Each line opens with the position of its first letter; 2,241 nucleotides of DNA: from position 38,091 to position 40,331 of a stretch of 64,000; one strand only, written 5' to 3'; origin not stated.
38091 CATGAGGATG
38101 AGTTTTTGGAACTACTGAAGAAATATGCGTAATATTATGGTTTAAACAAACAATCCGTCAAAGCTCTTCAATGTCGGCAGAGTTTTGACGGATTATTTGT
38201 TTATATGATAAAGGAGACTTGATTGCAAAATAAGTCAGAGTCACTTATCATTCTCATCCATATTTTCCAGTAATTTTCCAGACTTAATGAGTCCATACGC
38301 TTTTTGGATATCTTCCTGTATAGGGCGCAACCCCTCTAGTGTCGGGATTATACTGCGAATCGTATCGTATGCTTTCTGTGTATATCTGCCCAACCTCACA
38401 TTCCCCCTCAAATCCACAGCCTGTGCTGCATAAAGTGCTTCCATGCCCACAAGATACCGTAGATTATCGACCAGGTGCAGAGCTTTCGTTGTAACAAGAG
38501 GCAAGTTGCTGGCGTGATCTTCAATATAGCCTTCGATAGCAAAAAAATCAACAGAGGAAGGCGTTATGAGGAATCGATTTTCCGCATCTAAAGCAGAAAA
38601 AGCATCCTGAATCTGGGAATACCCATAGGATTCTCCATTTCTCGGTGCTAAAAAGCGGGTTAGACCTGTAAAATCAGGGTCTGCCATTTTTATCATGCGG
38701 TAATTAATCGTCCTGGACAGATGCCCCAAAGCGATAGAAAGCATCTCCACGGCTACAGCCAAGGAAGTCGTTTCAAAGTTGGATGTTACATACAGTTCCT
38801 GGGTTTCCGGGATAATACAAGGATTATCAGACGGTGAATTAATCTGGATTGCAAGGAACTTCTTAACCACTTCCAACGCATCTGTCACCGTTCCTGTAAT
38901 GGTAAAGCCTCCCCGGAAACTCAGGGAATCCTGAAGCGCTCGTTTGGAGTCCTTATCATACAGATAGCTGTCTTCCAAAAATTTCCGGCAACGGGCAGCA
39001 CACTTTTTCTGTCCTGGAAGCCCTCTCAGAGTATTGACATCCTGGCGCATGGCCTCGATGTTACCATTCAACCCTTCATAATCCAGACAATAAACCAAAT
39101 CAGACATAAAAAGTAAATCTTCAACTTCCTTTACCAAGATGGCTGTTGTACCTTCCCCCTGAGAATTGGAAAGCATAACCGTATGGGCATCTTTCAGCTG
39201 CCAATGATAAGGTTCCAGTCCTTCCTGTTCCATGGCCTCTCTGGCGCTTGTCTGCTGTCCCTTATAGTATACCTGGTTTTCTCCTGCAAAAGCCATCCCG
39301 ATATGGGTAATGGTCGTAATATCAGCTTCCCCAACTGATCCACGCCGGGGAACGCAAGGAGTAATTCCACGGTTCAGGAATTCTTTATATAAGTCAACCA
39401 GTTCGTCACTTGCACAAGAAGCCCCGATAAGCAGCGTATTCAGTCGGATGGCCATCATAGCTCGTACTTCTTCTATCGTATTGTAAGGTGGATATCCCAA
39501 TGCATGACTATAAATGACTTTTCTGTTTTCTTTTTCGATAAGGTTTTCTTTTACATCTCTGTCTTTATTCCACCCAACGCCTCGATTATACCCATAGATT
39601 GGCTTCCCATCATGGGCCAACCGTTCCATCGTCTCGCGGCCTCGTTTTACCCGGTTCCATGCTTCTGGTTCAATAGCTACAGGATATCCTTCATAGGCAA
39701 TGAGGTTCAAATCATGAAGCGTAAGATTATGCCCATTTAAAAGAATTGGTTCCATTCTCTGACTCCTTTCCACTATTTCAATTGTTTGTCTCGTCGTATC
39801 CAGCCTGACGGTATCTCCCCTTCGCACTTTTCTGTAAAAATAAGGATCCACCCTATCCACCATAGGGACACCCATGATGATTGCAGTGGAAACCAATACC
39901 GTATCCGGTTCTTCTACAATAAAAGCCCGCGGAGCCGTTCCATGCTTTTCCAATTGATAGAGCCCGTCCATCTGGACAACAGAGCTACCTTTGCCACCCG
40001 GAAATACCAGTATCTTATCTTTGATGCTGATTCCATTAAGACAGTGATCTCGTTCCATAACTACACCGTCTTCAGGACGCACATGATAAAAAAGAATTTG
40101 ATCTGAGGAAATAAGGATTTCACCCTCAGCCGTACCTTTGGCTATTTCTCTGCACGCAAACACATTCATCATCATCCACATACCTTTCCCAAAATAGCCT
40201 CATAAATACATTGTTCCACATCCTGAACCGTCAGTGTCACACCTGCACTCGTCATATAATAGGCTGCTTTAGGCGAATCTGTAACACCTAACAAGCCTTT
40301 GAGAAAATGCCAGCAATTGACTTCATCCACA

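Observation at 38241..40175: Gene fusion of an aconitase-X swivel (small) subunit to a HAL-like domain that has Glu-Ala-Asp in place of the MIO triad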

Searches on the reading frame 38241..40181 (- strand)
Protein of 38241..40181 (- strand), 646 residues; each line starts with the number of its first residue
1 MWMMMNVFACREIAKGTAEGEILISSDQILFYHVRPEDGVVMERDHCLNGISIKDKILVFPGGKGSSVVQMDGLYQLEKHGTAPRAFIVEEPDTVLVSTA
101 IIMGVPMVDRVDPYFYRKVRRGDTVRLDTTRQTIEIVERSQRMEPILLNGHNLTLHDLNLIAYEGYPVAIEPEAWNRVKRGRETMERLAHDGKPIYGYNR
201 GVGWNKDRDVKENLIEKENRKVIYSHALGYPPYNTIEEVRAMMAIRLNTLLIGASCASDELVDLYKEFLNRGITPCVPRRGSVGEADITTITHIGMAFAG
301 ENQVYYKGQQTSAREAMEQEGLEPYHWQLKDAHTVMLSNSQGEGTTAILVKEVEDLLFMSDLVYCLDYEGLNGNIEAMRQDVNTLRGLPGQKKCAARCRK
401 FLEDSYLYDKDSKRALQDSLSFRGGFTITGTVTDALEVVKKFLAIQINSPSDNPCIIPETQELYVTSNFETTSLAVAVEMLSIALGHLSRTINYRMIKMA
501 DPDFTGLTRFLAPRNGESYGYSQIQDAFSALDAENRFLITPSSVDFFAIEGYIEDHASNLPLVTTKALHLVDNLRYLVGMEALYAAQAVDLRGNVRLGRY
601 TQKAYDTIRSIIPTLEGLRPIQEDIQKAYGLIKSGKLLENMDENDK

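Call 3: search_protein_families(library=pfam, proteins=[window:38241-40181:-], max_evalue=0.01)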
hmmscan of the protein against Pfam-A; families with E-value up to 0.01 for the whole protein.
window:38241-40181:- (646 aa): 2 families
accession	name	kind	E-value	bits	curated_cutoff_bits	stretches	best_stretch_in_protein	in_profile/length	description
PF00221.24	Lyase_aromatic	-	1.6e-119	400.1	27.3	1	153-609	1-465/466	Aromatic amino acid lyase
PF01989.23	AcnX_swivel_put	-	6.6e-25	87.2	27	1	32-108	5-80/80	Aconitase X swivel domain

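Call 4: search_protein_families(library=ncbifam, proteins=[window:38241-40181:-], max_evalue=0.01)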
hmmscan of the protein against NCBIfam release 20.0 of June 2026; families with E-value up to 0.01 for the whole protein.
window:38241-40181:- (646 aa): 10 families
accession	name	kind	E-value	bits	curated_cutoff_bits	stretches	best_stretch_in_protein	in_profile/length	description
NF006871.0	PRK09367.1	subfamily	1.1e-96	324.6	524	1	145-642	3-502/505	histidine ammonia-lyase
TIGR01225.1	hutH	equivalog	7.4e-93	311.7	539.15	1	146-642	1-499/506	histidine ammonia-lyase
TIGR04475.1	Phe_D_beta_mut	equivalog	1.1e-66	225.5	800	1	149-623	6-500/510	phenylalanine aminomutase (D-beta-phenylalanine forming)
TIGR03832.1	Tyr_2_3_mutase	equivalog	2.7e-56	191.1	501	1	148-626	1-501/507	tyrosine 2,3-aminomutase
NF053541.1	FlxA_rubin_TAL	equivalog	1.6e-49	168.7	700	1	154-631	2-495/498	flexirubin biosynthesis tyrosine ammonia-lyase FlxA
NF041222.1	BagA_FevW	exception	1.2e-48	166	1000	1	148-640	3-522/529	bagremycin/ferroverdin biosynthesis tyrosine ammonia-lyase BagA/FevW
TIGR01226.1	phe_am_lyase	equivalog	1.7e-35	122.5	519.15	1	135-592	22-501/680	phenylalanine ammonia-lyase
NF003046.0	PRK03955.1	equivalog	2.6e-33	114.7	163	1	8-138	4-131/132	DUF126 domain-containing protein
TIGR04473.1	taxol_Phe_23mut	exception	2e-16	59.4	1250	1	168-592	51-497/687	phenylalanine aminomutase (L-beta-phenylalanine forming)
NF051439.1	C3LHypDHLhpIPSEAE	equivalog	1.5e-11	43.4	700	1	12-145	2-138/555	cis-3-hydroxy-L-proline dehydratase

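Call 6: find_homologous_proteins(query=window:38241-40181:-, max_evalue=0.00001)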
Query window:38241-40181:- (646 aa): 313 proteins with E <= 0.00001 among 8000 candidates; the best 120 are listed.
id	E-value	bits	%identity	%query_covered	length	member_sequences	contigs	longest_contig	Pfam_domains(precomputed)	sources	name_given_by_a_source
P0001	0.0e+0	1342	93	99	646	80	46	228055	PF00221.25,PF01989.25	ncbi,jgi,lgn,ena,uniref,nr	ncbi:aromatic amino acid lyase [Acidaminococcus massiliensis]|jgi:histidine ammonia-lyase|uniref:aro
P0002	6.2e-274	929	81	77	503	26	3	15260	PF00221.25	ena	-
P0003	2.5e-267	907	64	99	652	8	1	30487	PF00221.25,PF01989.25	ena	-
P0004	1.7e-262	891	61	99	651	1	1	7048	PF00221.25,PF01989.25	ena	-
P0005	4.4e-236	804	71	77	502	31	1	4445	PF00221.25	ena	-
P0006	1.9e-233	795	70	78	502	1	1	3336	PF00221.25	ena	-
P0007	2.6e-233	794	72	77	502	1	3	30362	PF00221.25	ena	-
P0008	8.8e-232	789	70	77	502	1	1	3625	PF00221.25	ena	-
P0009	8.1e-231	786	69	77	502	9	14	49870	PF00221.25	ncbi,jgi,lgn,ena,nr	ncbi:MAG: histidine ammonia-lyase [Oscillibacter sp.]|nr:histidine ammonia-lyase [Oscillibacter sp.]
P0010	1.2e-230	786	71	77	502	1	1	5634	PF00221.25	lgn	-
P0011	1.3e-230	785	69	77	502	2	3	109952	PF00221.25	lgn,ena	-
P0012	4.8e-230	784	70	78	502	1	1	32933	PF00221.25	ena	-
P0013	8.2e-229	779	69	78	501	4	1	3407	PF00221.25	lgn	-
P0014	1.9e-228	778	70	78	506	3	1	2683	PF00221.25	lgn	-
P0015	2.1e-223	762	55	98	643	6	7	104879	PF00221.25,PF01989.25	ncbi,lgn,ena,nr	ncbi:MAG: aromatic amino acid lyase [Lachnospiraceae bacterium]|nr:aromatic amino acid lyase [Lachno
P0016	2.7e-222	758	67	77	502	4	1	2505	PF00221.25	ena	-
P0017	6.4e-222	757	68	78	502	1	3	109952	PF00221.25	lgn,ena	-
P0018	2.1e-221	755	67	78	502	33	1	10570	PF00221.25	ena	-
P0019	2.4e-221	755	67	78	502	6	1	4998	PF00221.25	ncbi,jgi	-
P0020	6.5e-221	753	68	77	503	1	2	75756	PF00221.25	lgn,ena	-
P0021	7.2e-220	750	67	77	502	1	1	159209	PF00221.25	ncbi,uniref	ncbi:histidine ammonia-lyase [Oscillibacter sp. GMB15532]|uniref:HAL/PAL/TAL family ammonia-lyase n=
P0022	1.0e-219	749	68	77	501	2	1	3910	PF00221.25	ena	-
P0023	2.0e-219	749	67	77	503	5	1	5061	PF00221.25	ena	-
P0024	3.1e-219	748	66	77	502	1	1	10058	PF00221.25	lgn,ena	-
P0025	1.1e-218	746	68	77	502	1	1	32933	PF00221.25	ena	-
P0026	1.1e-218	746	66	77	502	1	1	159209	PF00221.25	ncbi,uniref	ncbi:histidine ammonia-lyase [Oscillibacter sp. GMB15532]|uniref:HAL/PAL/TAL family ammonia-lyase n=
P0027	2.0e-218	745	66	78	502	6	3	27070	PF00221.25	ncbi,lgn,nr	ncbi:MAG: aromatic amino acid lyase [Oscillibacter sp.]|nr:aromatic amino acid lyase [Oscillibacter 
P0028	2.1e-218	745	67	78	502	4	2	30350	PF00221.25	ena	-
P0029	2.8e-218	745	67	77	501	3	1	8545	PF00221.25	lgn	-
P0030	2.8e-218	745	67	77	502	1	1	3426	PF00221.25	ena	-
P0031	4.6e-218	744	66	78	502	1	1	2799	PF00221.25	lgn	-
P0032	6.9e-218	743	67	78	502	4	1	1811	PF00221.25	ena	-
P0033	6.9e-218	743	67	78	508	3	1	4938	PF00221.25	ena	-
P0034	2.5e-217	742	66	78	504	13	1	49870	PF00221.25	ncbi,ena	-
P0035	3.7e-217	741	66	77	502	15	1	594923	PF00221.25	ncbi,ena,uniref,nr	ncbi:histidine ammonia-lyase [uncultured Oscillibacter sp.]|uniref:HAL/PAL/TAL family ammonia-lyase 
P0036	7.1e-217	740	67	77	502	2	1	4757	PF00221.25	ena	-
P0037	7.4e-217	740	66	78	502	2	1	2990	PF00221.25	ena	-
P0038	3.2e-216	738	66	77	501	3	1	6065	PF00221.25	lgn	-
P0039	4.9e-216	737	67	76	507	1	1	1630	PF00221.25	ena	-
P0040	5.4e-216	737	65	77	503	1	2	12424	PF00221.25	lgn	-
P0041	7.0e-216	737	66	77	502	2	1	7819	PF00221.25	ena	-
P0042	1.2e-215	736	66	77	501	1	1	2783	PF00221.25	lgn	-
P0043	8.2e-215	733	65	77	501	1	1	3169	PF00221.25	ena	-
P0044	4.5e-214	731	65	77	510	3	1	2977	PF00221.25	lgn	-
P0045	2.6e-213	728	65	77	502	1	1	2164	PF00221.25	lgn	-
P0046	9.4e-213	726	63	78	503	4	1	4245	PF00221.25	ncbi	ncbi:MAG: aromatic amino acid lyase [Bacillota bacterium]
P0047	4.4e-210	718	65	77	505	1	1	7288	PF00221.25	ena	-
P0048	1.1e-209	716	64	78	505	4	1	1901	PF00221.25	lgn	-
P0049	2.3e-209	715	64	77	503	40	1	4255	PF00221.25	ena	-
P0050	2.2e-208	712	62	78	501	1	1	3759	PF00221.25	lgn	-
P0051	5.6e-208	711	65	77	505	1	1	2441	PF00221.25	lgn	-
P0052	1.6e-207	709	64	77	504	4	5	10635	PF00221.25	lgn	-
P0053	8.0e-207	707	63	77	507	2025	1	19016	PF00221.25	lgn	-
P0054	1.6e-206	706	63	77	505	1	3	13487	PF00221.25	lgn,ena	-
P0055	7.3e-203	694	63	77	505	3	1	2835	PF00221.25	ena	-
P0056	2.5e-201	689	61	76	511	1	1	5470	PF00221.25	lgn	-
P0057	1.1e-200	687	62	77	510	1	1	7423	PF00221.25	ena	-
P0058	7.1e-200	684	62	77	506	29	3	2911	PF00221.25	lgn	-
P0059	1.1e-199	683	62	77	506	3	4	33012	PF00221.25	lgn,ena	-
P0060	2.3e-199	682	61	77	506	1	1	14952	PF00221.25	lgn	-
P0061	4.7e-199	681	62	77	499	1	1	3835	PF00221.25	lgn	-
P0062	3.4e-197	675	61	77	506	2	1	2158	PF00221.25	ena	-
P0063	7.0e-197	674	61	77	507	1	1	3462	PF00221.25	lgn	-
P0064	6.9e-196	671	60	77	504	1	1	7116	PF00221.25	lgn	-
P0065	1.1e-195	670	60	77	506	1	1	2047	PF00221.25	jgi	jgi:histidine ammonia-lyase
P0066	1.2e-195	670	60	77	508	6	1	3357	PF00221.25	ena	-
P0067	5.5e-195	668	61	77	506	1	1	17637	PF00221.25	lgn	-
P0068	8.6e-195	667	61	77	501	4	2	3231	PF00221.25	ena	-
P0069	1.4e-194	666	61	78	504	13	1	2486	PF00221.25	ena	-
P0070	4.0e-194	665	61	78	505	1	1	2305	PF00221.25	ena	-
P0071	4.6e-190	652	59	76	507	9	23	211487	PF00221.25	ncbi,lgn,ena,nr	ncbi:MAG: aromatic amino acid ammonia-lyase [Clostridia bacterium]|nr:aromatic amino acid ammonia-ly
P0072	4.2e-189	648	59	77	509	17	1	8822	PF00221.25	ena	-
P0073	1.3e-188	647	59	77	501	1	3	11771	PF00221.25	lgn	-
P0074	9.4e-185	634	57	77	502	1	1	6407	PF00221.25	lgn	-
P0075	2.1e-181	623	58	77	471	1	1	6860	PF00221.25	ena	-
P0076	5.9e-179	615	58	78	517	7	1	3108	PF00221.25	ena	-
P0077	5.1e-177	608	68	62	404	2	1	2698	PF00221.25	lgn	-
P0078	5.3e-176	605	56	78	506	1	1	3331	PF00221.25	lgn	-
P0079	2.6e-175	603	57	77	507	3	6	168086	PF00221.25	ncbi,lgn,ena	-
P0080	3.0e-175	603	56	78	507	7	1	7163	PF00221.25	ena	-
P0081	1.1e-174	601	56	78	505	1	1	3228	PF00221.25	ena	-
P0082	2.4e-173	596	68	62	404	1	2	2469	PF00221.25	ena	-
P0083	3.3e-171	589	55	79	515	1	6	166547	PF00221.25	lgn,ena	-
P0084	1.2e-169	584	66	61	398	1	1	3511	PF00221.25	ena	-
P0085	1.4e-165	571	52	77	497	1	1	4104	PF00221.25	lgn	-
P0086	2.0e-165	570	52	78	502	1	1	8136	PF00221.25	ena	-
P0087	1.7e-164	567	54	77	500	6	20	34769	PF00221.25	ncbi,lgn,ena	-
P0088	8.2e-164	565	52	77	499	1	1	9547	PF00221.25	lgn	-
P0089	1.6e-161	557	52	77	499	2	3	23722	PF00221.25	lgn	-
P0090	2.3e-161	557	51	78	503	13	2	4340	PF00221.25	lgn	-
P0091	2.3e-161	557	64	61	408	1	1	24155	PF00221.25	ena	-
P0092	2.9e-161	556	69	57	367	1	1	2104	PF00221.25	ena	-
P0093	6.0e-161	555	53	77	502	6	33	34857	PF00221.25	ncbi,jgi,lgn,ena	jgi:histidine ammonia-lyase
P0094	2.4e-160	553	52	77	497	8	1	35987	PF00221.25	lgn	-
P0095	8.3e-160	552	52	77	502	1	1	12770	PF00221.25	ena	-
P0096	9.9e-160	551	51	78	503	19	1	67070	PF00221.25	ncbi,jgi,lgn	-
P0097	3.1e-159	550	50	77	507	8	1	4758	PF00221.25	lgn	-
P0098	3.4e-159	550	52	78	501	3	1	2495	PF00221.25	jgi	jgi:histidine ammonia-lyase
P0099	4.8e-159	549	51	77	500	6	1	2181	PF00221.25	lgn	-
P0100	6.8e-159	549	51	76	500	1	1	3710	PF00221.25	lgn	-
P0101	1.8e-158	547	51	77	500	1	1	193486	PF00221.25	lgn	-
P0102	8.3e-158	545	52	77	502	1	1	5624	PF00221.25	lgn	-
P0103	4.1e-157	543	50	78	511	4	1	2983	PF00221.25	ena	-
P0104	1.1e-156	541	50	77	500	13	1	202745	PF00221.25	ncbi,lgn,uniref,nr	ncbi:histidine ammonia-lyase [Dethiosulfatibacter aminovorans DSM 17477]|uniref:Histidine ammonia-ly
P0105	1.2e-156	541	51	77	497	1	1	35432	PF00221.25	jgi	-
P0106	1.5e-155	538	49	77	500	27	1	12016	PF00221.25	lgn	-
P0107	7.8e-155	535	49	77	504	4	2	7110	PF00221.25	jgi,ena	-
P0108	1.4e-154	534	48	77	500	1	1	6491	PF00221.25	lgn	-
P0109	2.4e-154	534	48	77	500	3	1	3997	PF00221.25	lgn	-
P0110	9.2e-154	532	50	78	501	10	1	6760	PF00221.25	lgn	-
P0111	5.7e-153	529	49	77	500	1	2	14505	PF00221.25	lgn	-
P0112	4.7e-152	526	50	76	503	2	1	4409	PF00221.25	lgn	-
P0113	3.1e-151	523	48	77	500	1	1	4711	PF00221.25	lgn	-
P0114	8.3e-151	522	48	77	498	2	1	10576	PF00221.25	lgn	-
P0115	2.1e-149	517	51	77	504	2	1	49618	PF00221.25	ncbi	-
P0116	4.7e-149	516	48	77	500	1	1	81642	PF00221.25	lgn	-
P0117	1.0e-147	512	50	77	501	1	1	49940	PF00221.25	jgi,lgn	-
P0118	1.1e-147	512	49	76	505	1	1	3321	PF00221.25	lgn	-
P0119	7.0e-147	509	49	77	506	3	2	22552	PF00221.25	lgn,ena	-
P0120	1.2e-145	505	49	77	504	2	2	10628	PF00221.25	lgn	-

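Call 8: search_solved_structures(query=window:38241-40181:-, max_evalue=0.00001, show_alignments=2)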
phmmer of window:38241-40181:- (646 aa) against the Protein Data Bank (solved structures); distinct sequences matched with E-value up to 0.00001: 41.
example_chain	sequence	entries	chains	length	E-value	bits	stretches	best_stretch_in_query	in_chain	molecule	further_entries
6s7j_A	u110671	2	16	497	4e-158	531.1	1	146-638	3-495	Uncharacterized protein | ergothionase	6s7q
7tqr_A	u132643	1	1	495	5.9e-67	229.9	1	147-627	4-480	Probable histidine ammonia-lyase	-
3unv_A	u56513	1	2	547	1.9e-48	168.8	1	141-628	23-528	AdmH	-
6v6h_A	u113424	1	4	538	2.2e-47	165.3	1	146-638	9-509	Histidine ammonia-lyase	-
1gkj_A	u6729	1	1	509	2.3e-46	161.9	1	152-637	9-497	HISTIDINE AMMONIA-LYASE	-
1gkm_B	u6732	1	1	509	3.2e-46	161.4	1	152-637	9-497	Histidine ammonia-lyase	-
1b8f_A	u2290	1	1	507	5e-46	160.8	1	152-637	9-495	Histidine ammonia-lyase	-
1gk3_A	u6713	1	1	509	2.1e-45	158.7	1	152-637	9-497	HISTIDINE AMMONIA-LYASE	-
1eb4_A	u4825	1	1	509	4.1e-45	157.8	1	152-637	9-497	HISTIDINE AMMONIA-LYASE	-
1gk2_A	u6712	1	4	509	5.6e-45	157.3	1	152-637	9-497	HISTIDINE AMMONIA-LYASE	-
2ohy_A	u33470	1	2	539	4.4e-44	154.3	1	141-639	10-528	Tyrosine aminomutase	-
3kdy_A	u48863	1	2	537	4.9e-44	154.2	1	142-639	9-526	Histidine ammonia-lyase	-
2rjr_A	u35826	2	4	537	4.9e-44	154.2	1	142-639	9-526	Tyrosine aminomutase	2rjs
3kdz_A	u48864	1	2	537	1.7e-43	152.4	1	142-639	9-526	Histidine ammonia-lyase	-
2qve_A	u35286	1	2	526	2.4e-43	151.9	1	145-639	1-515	Tyrosine Aminomutase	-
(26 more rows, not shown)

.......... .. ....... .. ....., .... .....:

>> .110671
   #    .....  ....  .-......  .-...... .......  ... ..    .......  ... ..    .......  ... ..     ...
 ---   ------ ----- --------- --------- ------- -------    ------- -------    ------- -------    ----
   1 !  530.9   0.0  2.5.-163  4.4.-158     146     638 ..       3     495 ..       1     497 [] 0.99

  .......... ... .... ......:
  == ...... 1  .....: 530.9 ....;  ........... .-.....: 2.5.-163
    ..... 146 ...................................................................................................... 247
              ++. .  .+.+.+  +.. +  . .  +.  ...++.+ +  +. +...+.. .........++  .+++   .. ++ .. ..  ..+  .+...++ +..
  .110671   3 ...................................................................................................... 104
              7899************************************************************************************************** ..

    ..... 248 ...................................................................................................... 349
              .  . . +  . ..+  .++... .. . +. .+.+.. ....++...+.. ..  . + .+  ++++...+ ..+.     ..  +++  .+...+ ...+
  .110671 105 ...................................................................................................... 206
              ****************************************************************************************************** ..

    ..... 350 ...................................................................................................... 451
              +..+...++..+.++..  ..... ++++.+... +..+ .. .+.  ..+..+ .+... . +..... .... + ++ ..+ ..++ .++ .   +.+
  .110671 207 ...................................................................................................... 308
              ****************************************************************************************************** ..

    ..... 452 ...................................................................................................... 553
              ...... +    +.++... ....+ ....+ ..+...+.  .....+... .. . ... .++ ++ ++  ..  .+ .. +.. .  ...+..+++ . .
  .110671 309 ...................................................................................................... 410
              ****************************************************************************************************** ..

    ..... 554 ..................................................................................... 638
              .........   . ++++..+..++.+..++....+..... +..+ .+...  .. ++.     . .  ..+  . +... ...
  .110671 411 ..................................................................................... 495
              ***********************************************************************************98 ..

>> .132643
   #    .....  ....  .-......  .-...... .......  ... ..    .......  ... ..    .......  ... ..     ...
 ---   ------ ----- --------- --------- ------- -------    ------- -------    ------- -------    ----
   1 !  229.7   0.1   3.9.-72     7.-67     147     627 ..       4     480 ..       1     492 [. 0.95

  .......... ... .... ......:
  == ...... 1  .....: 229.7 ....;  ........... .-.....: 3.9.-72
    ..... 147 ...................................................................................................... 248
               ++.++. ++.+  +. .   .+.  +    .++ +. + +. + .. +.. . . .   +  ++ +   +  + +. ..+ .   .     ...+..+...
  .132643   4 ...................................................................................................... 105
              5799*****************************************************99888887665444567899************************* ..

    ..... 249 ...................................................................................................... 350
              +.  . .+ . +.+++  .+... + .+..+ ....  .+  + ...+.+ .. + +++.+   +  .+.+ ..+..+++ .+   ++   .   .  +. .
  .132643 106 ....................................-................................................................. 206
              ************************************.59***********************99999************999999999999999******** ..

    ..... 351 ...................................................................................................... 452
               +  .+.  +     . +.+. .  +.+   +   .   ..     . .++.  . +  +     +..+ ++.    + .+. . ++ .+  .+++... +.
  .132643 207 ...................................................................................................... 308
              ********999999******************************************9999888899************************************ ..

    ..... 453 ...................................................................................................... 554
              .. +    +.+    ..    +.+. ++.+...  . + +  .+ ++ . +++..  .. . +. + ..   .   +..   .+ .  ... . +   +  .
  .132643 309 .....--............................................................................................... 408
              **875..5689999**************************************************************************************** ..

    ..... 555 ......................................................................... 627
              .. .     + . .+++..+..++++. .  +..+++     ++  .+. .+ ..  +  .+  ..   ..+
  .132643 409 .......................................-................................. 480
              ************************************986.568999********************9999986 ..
